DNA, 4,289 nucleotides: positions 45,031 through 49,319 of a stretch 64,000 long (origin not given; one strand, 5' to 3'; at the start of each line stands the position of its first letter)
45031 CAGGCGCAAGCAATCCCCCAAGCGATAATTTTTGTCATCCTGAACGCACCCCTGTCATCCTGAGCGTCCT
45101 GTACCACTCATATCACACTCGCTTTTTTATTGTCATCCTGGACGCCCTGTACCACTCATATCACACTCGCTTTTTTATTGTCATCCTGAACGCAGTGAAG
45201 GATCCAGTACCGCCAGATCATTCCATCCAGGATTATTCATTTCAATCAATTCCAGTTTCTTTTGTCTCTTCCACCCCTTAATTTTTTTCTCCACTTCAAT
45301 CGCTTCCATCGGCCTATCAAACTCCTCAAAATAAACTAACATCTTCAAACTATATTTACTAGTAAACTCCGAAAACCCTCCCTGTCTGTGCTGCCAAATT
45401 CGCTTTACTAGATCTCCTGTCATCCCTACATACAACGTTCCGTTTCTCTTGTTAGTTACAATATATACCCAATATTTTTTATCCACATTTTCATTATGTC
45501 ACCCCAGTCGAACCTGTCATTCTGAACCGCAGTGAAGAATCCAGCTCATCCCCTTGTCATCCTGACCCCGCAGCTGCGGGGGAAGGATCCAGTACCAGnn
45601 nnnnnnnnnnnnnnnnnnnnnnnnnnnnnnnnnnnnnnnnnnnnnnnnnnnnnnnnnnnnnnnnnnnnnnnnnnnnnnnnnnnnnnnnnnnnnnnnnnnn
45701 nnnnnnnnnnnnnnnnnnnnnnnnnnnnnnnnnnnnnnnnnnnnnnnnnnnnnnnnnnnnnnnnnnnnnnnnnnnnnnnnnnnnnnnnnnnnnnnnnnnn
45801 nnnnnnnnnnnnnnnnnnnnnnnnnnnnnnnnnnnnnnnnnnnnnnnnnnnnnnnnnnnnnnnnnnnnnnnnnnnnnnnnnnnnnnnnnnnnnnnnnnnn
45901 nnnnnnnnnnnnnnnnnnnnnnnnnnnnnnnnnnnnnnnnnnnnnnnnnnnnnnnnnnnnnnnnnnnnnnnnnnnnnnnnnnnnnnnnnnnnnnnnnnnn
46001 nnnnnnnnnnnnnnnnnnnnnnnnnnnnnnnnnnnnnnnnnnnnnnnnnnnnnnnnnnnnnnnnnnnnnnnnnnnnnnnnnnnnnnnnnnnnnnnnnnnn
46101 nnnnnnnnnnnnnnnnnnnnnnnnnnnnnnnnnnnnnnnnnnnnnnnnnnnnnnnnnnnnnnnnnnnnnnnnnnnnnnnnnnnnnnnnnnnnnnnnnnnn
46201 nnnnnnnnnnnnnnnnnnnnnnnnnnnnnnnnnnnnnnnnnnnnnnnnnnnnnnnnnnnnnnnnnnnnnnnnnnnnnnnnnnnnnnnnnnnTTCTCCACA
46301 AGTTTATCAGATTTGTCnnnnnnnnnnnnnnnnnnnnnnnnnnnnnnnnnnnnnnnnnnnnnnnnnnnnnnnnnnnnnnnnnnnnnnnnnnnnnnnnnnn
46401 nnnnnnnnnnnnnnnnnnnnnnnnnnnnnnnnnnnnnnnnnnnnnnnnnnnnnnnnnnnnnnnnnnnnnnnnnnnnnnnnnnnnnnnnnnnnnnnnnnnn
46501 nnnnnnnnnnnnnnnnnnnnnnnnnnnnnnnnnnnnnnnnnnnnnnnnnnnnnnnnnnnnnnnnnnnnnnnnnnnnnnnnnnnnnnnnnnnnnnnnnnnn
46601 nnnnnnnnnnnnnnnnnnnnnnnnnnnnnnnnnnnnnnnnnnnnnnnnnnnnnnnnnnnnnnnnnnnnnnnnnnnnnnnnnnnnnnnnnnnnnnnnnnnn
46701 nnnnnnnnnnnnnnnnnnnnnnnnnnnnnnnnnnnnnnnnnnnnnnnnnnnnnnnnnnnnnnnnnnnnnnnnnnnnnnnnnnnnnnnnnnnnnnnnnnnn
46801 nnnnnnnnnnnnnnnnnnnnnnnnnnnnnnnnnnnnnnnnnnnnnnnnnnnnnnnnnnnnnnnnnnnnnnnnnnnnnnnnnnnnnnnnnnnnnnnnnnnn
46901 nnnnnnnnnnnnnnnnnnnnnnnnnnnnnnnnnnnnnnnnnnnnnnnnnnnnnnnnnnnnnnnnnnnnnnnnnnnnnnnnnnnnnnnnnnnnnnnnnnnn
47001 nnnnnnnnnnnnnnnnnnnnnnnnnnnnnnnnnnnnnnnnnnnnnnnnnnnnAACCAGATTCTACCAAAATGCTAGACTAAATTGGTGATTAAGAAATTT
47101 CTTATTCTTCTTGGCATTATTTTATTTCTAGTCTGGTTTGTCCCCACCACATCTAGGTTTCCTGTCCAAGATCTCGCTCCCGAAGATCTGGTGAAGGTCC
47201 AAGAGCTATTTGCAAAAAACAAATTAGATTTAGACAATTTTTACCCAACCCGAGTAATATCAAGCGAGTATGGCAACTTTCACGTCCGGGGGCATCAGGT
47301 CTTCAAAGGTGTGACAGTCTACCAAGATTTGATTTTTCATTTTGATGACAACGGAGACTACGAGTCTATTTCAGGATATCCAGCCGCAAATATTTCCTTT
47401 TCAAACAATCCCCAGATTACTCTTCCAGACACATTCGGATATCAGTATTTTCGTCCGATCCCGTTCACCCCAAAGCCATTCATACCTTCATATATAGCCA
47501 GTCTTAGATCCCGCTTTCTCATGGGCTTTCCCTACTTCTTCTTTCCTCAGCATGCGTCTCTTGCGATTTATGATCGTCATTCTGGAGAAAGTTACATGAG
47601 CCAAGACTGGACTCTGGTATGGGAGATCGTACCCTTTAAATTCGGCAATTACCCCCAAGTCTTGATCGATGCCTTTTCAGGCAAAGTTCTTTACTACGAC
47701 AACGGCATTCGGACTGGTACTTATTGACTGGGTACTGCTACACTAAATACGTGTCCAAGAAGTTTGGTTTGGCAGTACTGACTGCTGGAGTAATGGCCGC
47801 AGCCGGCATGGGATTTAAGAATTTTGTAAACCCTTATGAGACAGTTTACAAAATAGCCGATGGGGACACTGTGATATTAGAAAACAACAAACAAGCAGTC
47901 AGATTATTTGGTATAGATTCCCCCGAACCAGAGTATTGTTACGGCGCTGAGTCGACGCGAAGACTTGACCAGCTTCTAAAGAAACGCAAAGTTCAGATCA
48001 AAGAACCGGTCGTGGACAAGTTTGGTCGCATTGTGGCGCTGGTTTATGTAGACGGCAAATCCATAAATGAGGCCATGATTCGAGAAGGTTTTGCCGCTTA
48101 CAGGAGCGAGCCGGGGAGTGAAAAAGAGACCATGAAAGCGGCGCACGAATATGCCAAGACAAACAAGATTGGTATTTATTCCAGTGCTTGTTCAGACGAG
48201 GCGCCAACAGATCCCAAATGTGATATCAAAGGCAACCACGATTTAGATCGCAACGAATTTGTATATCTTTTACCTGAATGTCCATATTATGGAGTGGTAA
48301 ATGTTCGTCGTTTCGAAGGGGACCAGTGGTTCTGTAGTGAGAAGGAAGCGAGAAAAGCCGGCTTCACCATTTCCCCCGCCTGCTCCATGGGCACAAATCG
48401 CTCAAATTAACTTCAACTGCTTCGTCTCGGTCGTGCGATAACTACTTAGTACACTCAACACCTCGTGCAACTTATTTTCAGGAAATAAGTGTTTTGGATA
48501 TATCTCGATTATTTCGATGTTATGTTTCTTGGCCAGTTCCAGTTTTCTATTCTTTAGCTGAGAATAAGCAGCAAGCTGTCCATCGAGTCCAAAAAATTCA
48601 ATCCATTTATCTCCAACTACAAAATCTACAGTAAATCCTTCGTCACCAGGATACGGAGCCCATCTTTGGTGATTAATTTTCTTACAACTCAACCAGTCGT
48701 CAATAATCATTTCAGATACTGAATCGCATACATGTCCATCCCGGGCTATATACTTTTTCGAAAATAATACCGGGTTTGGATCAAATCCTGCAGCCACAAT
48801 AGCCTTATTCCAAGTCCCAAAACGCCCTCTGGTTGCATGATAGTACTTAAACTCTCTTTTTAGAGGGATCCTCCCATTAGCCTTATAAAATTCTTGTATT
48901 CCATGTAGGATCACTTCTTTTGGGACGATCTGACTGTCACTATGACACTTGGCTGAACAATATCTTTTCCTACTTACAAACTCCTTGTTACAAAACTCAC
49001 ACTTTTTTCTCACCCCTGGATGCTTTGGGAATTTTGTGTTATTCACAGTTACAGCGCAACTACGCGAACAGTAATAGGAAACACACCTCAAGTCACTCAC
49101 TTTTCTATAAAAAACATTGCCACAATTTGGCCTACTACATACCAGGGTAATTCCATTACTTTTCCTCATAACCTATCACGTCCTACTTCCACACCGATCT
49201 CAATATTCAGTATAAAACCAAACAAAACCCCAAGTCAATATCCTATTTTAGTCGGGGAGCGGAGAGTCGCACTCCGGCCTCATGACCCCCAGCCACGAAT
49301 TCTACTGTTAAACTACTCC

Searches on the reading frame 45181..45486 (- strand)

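Call 78: search_protein_families(library=pfam, proteins=[window:45181-45486:-], max_evalue=0.01)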
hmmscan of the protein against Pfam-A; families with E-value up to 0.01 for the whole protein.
window:45181-45486:- (101 aa): 1 family
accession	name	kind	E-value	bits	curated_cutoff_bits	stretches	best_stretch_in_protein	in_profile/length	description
PF01541.30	GIY-YIG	-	1.7e-16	60.7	22.6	1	4-77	1-76/78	GIY-YIG catalytic domain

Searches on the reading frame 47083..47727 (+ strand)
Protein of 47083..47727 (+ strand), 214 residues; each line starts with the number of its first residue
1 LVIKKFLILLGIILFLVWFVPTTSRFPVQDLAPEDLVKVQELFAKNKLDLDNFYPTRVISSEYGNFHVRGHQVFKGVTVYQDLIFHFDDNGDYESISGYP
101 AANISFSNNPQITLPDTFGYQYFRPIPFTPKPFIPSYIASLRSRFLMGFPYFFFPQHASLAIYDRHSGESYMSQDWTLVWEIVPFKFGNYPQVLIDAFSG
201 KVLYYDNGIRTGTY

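Call 87: search_protein_families(library=pfam, proteins=[window:47083-47727:+], max_evalue=0.001)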
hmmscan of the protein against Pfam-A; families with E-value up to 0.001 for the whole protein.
window:47083-47727:+ (214 aa): 1 family
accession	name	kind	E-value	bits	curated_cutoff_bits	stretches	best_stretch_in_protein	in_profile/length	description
PF07504.19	FTP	-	5.6e-05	23.3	21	1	51-98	1-49/51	Fungalysin/Thermolysin Propeptide Motif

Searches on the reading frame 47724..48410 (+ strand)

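Call 87: search_protein_families(library=pfam, proteins=[window:47724-48410:+], max_evalue=0.001)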
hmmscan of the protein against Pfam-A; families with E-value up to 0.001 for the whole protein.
window:47724-48410:+ (228 aa): 1 family
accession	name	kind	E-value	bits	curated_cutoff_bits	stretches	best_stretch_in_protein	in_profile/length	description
PF00565.23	SNase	-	4.5e-18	66.1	21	1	59-153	2-106/107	Staphylococcal nuclease homologue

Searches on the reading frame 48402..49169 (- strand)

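Call 87: search_protein_families(library=pfam, proteins=[window:48402-49169:-], max_evalue=0.001)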
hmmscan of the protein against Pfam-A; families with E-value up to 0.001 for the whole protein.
window:48402-49169:- (255 aa): 1 family
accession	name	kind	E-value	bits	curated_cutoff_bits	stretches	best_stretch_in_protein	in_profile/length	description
PF18780.6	HNH_repeat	-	4.1e-10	40.3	26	1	83-130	2-54/54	Homing endonuclease associated repeat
